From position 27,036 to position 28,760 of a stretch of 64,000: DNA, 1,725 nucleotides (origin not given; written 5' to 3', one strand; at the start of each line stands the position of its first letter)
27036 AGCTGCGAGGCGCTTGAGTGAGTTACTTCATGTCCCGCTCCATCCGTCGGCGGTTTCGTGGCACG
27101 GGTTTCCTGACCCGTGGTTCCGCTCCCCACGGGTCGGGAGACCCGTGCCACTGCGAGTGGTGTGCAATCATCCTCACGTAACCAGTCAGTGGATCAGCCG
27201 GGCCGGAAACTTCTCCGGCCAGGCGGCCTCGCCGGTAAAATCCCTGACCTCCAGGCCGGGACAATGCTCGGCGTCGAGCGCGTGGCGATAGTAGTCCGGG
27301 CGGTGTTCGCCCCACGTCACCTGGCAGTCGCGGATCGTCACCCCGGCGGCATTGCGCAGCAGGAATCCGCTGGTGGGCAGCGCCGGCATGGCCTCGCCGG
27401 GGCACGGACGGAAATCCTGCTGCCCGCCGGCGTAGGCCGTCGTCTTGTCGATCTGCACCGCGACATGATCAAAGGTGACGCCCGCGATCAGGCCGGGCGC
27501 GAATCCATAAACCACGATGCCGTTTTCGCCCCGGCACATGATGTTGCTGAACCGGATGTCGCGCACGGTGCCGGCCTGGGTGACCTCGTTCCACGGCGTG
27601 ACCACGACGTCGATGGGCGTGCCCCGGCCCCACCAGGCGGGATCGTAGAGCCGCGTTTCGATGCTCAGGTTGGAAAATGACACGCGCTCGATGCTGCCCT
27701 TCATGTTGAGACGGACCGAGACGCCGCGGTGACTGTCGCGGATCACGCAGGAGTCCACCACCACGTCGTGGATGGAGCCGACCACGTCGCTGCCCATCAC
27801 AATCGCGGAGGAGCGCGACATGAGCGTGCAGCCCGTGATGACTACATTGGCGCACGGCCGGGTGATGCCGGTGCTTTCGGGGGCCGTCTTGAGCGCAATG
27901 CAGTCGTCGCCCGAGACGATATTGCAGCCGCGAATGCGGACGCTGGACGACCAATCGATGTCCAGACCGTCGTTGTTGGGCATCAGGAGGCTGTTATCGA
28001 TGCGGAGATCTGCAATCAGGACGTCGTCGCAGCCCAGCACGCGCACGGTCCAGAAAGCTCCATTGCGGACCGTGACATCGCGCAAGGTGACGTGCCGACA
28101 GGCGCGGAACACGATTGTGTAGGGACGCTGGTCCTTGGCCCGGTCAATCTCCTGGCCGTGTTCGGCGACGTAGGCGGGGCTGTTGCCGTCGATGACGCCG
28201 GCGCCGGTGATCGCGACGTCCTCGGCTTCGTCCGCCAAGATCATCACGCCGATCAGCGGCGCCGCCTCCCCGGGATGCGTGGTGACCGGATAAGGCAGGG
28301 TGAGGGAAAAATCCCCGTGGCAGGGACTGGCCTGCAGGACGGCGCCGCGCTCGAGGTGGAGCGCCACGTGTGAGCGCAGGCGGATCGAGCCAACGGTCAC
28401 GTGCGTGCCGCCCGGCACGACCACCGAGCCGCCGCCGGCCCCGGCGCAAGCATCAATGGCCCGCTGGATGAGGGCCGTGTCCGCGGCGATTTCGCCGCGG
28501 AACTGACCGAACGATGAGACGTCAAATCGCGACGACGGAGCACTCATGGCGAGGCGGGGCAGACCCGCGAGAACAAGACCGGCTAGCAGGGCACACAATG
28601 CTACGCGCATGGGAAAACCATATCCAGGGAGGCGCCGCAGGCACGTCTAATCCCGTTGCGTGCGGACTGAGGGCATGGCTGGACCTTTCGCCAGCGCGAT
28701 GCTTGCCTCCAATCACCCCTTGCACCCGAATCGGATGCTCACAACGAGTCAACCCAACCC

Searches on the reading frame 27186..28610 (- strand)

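Call 79: search_protein_families(library=pfam, proteins=[window:27186-28610:-], max_evalue=0.00001)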
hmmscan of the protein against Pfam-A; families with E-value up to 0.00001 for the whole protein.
window:27186-28610:- (474 aa): 2 families
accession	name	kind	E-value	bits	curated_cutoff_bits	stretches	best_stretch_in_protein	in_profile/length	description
PF00295.23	Glyco_hydro_28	-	1.5e-26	93.7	22.9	1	95-363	25-282/324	Glycosyl hydrolases family 28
PF13229.12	Beta_helix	-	2.8e-09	37.2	25.9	1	166-300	3-121/158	Right handed beta helix region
